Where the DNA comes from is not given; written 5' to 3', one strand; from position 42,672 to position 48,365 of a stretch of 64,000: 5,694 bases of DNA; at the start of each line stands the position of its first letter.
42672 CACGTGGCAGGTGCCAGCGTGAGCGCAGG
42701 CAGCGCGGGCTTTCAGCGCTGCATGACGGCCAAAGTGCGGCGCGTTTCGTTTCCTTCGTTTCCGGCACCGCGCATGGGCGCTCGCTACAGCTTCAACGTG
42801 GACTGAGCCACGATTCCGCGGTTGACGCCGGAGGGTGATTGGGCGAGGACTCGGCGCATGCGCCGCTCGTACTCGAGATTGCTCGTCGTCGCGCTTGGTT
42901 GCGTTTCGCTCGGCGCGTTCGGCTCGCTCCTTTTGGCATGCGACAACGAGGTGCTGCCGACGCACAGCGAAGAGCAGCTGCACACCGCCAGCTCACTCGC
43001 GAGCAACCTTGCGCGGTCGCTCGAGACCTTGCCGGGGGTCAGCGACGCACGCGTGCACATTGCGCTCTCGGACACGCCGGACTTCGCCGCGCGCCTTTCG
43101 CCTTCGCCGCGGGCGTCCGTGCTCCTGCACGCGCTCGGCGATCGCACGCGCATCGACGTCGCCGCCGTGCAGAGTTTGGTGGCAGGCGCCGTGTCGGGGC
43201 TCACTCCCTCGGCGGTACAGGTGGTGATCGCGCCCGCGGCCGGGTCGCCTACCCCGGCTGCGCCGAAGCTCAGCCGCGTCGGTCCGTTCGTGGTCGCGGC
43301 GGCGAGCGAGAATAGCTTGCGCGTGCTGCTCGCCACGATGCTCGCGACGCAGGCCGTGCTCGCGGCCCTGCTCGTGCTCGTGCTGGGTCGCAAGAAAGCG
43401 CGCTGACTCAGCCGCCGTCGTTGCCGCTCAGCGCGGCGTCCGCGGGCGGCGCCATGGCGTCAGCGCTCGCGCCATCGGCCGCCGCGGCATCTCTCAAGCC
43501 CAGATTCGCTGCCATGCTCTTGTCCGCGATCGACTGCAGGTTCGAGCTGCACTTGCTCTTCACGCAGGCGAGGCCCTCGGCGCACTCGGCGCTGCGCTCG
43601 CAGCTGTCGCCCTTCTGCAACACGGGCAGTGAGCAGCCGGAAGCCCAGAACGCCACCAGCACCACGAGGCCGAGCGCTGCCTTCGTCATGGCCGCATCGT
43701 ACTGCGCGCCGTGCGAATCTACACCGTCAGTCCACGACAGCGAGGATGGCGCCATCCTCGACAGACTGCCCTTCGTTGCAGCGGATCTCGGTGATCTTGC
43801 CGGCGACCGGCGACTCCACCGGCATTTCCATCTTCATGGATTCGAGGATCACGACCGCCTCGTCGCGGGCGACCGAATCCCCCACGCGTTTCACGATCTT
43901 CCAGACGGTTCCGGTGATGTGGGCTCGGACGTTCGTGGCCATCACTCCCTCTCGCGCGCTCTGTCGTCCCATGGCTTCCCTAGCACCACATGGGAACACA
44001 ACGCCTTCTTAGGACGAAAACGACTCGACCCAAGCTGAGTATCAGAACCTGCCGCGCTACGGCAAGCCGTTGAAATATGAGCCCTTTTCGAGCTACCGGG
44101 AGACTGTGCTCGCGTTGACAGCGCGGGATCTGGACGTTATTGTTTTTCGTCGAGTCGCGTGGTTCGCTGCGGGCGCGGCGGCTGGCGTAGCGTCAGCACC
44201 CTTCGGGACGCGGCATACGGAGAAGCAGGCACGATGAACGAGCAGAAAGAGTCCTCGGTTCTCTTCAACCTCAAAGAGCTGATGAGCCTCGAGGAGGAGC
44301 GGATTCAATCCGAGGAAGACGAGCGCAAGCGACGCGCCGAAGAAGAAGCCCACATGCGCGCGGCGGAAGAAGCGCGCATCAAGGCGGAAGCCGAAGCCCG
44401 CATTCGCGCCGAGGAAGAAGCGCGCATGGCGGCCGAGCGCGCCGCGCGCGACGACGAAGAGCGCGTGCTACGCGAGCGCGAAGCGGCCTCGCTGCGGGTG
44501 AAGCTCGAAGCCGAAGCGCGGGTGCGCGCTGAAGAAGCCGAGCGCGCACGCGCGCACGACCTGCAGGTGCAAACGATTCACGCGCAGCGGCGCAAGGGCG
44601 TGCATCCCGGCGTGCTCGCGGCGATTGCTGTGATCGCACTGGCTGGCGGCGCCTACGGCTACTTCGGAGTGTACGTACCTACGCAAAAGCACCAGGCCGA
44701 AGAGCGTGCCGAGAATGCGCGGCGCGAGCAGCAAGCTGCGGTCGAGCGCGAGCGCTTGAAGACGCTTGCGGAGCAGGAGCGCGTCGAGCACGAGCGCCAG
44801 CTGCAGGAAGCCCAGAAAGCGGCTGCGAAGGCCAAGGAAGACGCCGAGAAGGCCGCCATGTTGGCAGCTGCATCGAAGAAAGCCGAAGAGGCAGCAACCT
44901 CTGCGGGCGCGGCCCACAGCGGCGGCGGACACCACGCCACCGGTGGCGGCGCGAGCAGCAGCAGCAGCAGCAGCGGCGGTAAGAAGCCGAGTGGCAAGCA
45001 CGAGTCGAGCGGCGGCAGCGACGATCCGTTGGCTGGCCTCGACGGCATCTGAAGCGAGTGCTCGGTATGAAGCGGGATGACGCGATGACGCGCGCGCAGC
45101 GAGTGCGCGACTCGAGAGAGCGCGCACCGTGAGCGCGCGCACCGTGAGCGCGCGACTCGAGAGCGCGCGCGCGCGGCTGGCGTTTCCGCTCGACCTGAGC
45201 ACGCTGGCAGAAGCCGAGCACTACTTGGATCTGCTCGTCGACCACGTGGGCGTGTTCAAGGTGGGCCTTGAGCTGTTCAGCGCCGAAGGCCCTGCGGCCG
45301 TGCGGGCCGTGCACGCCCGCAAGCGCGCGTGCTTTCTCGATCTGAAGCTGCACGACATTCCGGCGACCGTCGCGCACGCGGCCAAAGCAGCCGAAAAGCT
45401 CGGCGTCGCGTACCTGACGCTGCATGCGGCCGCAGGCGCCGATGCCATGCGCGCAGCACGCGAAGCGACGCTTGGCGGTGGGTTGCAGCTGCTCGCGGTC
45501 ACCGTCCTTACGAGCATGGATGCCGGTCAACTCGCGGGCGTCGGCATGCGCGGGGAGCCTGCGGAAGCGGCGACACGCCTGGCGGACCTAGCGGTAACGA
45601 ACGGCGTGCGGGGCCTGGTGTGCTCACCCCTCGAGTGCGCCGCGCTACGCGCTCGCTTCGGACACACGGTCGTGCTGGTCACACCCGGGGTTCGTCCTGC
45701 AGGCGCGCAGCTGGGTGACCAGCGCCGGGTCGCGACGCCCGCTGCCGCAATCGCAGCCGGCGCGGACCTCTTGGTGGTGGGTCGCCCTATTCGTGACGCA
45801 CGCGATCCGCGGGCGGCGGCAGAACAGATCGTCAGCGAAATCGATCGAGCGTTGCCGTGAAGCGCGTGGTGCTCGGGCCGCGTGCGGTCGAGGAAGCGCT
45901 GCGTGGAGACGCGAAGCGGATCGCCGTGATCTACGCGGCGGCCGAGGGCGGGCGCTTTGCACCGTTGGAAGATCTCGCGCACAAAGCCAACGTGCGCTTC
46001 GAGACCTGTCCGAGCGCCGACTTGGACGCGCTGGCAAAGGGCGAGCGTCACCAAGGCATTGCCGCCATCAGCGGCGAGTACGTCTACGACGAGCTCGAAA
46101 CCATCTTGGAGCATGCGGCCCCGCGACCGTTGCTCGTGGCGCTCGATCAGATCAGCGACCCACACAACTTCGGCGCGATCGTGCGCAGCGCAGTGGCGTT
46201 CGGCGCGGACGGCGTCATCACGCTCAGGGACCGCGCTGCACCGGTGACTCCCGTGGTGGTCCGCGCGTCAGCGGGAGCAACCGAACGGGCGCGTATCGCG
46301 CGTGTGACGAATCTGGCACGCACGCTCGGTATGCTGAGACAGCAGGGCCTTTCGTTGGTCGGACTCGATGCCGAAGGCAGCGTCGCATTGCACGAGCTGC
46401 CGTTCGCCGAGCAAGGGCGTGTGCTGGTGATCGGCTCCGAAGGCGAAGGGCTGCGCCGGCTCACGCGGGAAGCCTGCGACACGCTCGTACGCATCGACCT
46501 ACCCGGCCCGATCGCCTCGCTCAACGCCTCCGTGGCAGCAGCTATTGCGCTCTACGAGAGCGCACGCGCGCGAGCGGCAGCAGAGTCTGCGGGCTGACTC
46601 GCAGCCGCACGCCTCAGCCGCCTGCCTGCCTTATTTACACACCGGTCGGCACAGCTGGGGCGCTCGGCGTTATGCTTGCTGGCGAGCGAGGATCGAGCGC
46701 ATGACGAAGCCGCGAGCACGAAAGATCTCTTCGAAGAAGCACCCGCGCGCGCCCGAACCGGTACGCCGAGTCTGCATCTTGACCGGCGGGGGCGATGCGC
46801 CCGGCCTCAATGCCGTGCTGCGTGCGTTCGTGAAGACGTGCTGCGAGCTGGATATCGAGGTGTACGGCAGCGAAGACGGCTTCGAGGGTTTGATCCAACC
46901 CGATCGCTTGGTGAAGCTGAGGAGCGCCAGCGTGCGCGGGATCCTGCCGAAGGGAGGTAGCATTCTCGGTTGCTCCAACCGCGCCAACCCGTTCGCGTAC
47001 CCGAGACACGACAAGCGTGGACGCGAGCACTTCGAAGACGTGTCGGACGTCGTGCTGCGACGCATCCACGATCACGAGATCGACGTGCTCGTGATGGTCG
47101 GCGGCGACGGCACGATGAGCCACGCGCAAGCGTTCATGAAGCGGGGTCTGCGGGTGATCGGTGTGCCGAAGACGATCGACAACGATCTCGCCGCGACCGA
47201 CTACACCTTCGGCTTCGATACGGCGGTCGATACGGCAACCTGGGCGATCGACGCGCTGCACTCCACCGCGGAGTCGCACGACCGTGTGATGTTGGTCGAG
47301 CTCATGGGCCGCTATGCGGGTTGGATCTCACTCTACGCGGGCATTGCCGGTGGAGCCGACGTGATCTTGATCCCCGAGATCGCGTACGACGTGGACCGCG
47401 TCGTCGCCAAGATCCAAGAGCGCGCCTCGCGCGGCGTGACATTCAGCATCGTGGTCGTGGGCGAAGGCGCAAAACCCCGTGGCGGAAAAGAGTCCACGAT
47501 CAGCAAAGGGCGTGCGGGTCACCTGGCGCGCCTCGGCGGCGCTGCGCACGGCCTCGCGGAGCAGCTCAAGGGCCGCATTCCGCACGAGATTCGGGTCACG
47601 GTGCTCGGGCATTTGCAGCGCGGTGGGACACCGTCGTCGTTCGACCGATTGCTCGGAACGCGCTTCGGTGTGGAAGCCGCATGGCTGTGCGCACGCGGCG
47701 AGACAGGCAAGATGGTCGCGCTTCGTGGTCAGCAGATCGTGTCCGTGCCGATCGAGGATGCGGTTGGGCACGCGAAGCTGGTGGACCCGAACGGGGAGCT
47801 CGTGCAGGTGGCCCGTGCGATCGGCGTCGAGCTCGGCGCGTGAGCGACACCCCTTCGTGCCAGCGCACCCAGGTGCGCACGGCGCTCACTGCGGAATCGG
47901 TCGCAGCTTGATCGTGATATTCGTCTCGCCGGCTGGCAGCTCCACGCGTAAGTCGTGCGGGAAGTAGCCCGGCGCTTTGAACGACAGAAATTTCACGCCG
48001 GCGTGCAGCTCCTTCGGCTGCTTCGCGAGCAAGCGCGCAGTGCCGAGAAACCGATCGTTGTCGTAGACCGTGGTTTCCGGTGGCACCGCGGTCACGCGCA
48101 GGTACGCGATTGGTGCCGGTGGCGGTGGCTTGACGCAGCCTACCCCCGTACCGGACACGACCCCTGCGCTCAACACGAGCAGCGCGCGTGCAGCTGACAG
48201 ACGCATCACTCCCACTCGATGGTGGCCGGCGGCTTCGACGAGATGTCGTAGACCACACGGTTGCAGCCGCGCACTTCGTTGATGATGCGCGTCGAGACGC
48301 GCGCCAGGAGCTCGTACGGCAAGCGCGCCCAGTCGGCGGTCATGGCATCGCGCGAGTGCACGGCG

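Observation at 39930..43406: Lipoprotein + pseudokinase-GYF-TM-TonBC-like protein + single-RBM SctJ/FliF-like lipoprotein: candidate uncharacterised trans-envelope module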

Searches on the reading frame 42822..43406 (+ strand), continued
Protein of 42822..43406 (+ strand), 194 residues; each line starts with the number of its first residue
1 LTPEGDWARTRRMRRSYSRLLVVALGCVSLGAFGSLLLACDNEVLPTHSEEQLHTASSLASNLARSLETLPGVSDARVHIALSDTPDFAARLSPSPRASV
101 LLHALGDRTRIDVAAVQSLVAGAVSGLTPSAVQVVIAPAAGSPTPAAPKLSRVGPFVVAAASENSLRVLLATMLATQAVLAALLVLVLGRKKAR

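Call 68: find_encoding_contigs(protein=P0190, flank=8000, max_places=1)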
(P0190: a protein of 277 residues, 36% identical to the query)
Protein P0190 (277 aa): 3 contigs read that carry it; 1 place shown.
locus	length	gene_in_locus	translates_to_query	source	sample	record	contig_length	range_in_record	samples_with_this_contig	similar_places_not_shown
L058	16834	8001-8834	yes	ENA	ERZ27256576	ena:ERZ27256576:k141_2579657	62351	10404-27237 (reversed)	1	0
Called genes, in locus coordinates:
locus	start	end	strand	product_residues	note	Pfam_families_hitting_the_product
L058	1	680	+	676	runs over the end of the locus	PF01433:Peptidase_M1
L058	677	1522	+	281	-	-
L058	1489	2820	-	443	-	PF08323:Glyco_transf_5, PF13439:Glyco_transf_4 (faint), PF13579:Glyco_trans_4_4 (weak), PF13692:Glyco_trans_1_4 (weak)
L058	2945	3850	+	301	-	PF00696:AA_kinase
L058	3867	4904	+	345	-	PF00849:PseudoU_synth_2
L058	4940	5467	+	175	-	PF00034:Cytochrom_C (weak), PF13442:Cytochrome_CBB3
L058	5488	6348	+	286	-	PF13828:DUF4190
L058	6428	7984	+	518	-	-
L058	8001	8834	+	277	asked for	PF01514:YscJ_FliF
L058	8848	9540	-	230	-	-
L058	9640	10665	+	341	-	PF02470:MlaD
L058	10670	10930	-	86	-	-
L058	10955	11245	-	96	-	PF25917:BSH_RND (weak), PF00364:Biotin_lipoyl, PF25919:BSH_CusB (weak), PF25973:BSH_CzcB (weak), PF25997:BSH_YhbJ (weak), PF25984:BSH_YknX (weak)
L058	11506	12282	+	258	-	-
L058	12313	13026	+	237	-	PF00215:OMPdecase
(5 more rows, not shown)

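Call 69: find_encoding_contigs(protein=P0242, flank=8000, max_places=1)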
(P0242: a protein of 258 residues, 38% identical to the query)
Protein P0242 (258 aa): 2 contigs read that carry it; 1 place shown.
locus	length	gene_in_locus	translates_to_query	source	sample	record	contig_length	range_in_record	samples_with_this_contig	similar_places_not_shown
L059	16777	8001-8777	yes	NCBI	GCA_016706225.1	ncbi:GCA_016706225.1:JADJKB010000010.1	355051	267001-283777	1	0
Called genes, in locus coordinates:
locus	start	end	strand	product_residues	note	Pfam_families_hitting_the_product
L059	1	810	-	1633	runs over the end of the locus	PF25064:ARM_TT21_5th (faint), PF07719:TPR_2 (faint), PF13414:TPR_11 (faint)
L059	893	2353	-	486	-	PF03109:ABC1 (faint), PF00069:Pkinase, PF07714:PK_Tyr_Ser-Thr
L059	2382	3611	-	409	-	-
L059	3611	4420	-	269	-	PF00515:TPR_1 (faint), PF07719:TPR_2 (faint), PF13414:TPR_11, PF13432:TPR_16 (weak), PF13181:TPR_8 (faint), PF14559:TPR_19 (weak)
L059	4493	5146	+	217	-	-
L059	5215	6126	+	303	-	PF13828:DUF4190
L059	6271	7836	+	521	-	-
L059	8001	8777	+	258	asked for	PF01514:YscJ_FliF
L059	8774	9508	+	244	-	PF00005:ABC_tran, PF13304:AAA_21 (faint)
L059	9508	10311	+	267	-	PF02405:MlaE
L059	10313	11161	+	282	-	PF02405:MlaE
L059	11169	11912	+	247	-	PF00005:ABC_tran, PF13304:AAA_21 (weak)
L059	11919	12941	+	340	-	PF02470:MlaD, PF28544:Helical_needle (faint), PF06103:DUF948 (faint)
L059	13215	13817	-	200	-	-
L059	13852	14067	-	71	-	PF00364:Biotin_lipoyl, PF25917:BSH_RND, PF25919:BSH_CusB (faint), PF25973:BSH_CzcB (weak), PF25984:BSH_YknX (faint)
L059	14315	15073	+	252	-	-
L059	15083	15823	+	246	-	PF00215:OMPdecase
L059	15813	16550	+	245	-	PF08032:SpoU_sub_bind, PF00588:SpoU_methylase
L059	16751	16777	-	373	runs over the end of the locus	PF00266:Aminotran_5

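Call 70: find_encoding_contigs(protein=P0009, flank=8000, max_places=1)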
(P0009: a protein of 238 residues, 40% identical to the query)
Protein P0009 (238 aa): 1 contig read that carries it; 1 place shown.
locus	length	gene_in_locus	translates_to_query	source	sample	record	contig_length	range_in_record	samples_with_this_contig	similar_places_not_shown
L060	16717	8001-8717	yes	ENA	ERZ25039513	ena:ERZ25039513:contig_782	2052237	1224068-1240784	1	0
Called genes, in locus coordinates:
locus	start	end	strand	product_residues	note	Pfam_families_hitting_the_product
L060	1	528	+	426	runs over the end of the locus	-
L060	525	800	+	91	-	-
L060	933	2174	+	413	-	PF17963:Big_9 (faint), PF18911:PKD_4 (faint), PF22352:K319L-like_PKD, PF21027:Sde0182_C (faint)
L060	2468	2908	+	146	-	PF13517:FG-GAP_3 (faint)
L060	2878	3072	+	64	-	-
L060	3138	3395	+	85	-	PF13517:FG-GAP_3 (weak), PF01839:FG-GAP (weak)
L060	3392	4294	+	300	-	PF01839:FG-GAP (faint), PF13517:FG-GAP_3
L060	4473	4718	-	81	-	-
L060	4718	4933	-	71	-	-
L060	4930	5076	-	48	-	-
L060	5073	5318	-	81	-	-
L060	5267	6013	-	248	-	-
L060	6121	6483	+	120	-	-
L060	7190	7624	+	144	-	-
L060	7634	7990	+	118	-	-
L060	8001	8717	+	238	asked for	PF01514:YscJ_FliF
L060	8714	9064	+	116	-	-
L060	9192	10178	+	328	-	PF28396:SepQ_C (weak), PF01052:FliMN_C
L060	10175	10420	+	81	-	PF04347:FliO (weak)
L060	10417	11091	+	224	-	PF00813:FliP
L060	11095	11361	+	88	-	PF01313:Bac_export_3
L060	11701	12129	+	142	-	-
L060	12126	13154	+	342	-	PF01312:Bac_export_2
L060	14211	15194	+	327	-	PF00771:FHIPEP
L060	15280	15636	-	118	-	PF00216:Bac_DNA_binding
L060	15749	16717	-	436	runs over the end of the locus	PF03631:Virul_fac_BrkB, PF02082:Rrf2 (weak)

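Call 77: find_related_loci(query=A5, collection=metagenome_contigs, flank=8000)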
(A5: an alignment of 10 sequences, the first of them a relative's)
Query A5 (276 aa) in metagenome_contigs; peptide patterns used: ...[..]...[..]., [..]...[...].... (x = any residue, [..] = any of these).
537 stretches matched a pattern; 350 encode a relative of the query (tblastn E <= 1e-3); the best 80 are kept; 80 distinct loci.
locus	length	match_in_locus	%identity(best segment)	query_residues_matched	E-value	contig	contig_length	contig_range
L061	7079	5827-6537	56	25-263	4e-80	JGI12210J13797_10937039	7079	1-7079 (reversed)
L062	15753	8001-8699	57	25-257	3e-76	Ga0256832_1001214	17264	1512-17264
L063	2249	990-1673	57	25-254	5e-78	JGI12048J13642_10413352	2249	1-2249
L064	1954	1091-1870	54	3-261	2e-75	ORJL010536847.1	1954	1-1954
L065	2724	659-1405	55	10-265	1e-73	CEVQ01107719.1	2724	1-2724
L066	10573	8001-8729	54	16-257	3e-72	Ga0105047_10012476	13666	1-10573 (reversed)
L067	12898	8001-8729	54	16-257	3e-72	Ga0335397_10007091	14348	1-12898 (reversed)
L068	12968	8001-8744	54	7-257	3e-71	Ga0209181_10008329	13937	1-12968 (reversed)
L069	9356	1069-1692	60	25-234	3e-71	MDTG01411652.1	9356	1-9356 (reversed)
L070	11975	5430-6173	54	7-257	3e-71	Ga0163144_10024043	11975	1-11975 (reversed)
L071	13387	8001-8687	55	25-254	4e-69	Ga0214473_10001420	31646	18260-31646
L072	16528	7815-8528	51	17-255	3e-68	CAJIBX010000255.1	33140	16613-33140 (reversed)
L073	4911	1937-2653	53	6-244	2e-65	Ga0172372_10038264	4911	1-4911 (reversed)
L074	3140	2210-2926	53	6-244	3e-65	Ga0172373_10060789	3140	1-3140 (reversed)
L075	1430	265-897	58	27-238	5e-68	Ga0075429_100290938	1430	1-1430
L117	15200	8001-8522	46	25-197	8e-37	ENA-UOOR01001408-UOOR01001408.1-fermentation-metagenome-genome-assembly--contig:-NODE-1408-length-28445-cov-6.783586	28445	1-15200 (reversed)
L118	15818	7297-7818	46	25-197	8e-37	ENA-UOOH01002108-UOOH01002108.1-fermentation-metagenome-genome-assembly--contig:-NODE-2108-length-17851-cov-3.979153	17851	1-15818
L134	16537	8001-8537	39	24-201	2e-31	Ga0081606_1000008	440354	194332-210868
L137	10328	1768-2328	39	7-200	5e-31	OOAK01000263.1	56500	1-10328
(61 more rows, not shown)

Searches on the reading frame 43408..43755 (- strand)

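Call 65: search_protein_families(library=pfam, proteins=[window:43408-43755:-], max_evalue=0.1)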
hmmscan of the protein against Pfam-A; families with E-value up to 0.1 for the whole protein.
window:43408-43755:- (115 aa): 5 families
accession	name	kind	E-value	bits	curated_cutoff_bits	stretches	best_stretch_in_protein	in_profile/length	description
PF04706.18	Dickkopf_N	-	0.00069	20.3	25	1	43-70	24-51/51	Dickkopf N-terminal cysteine-rich region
PF01683.23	EB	-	0.006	17.1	24.3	1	44-70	14-40/52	EB module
PF21481.3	DIKK1-2-4_C-subdom1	-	0.023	15.2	27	1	48-65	1-18/30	Dickkopf-related protein 1/2/4, C-terminal subdomain 1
PF21164.2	Dumpy_DPY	-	0.051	14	27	1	52-69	4-21/24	Dumpy, DPY module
PF15686.10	LYRIC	-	0.066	13.1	30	1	23-57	48-84/426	Lysine-rich CEACAM1 co-isolated protein family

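Call 66: search_protein_families(library=ncbifam, proteins=[window:43408-43755:-], max_evalue=0.1)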
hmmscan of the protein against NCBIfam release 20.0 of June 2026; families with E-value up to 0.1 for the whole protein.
window:43408-43755:- (115 aa): 1 family
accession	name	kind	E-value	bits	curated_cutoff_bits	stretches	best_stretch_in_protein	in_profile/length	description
NF005805.0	PRK07661.1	equivalog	0.014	14.4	633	1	40-104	55-125/391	acetyl-CoA C-acetyltransferase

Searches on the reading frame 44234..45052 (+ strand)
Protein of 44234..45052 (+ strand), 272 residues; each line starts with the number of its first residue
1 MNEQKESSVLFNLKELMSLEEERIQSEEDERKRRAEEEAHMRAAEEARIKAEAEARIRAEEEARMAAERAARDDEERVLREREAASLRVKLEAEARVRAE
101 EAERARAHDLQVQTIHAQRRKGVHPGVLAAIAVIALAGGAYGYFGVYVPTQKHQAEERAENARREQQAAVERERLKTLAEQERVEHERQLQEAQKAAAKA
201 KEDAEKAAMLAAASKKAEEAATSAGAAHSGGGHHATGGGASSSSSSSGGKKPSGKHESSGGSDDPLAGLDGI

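Call 65: search_protein_families(library=pfam, proteins=[window:44234-45052:+], max_evalue=0.1)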
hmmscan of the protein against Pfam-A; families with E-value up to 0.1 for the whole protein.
window:44234-45052:+ (272 aa): 0 families

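Call 66: search_protein_families(library=ncbifam, proteins=[window:44234-45052:+], max_evalue=0.1)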
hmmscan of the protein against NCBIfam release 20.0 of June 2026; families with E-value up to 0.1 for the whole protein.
window:44234-45052:+ (272 aa): 3 families
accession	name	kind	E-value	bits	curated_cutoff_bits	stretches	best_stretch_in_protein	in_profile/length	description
TIGR02794.1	tolA_full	equivalog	5.6e-05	22.5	59.45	1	23-108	139-237/362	cell envelope integrity protein TolA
NF047909.1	CellAnchorMapZStrp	equivalog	0.00036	19.5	700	1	35-171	82-213/474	cell division site-positioning protein MapZ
NF005832.0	PRK07735.1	equivalog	0.043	13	431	1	25-230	53-233/430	NADH-quinone oxidoreductase subunit C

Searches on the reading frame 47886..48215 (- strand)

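Call 65: search_protein_families(library=pfam, proteins=[window:47886-48215:-], max_evalue=0.1)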
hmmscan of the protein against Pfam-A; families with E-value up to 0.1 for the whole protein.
window:47886-48215:- (109 aa): 1 family
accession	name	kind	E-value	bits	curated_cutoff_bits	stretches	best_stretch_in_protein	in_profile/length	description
PF08308.17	PEGA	-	0.0071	16.7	20.8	1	39-106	4-69/71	PEGA domain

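Call 66: search_protein_families(library=ncbifam, proteins=[window:47886-48215:-], max_evalue=0.1)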
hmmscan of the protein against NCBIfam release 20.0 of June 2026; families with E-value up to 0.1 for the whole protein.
window:47886-48215:- (109 aa): 0 families
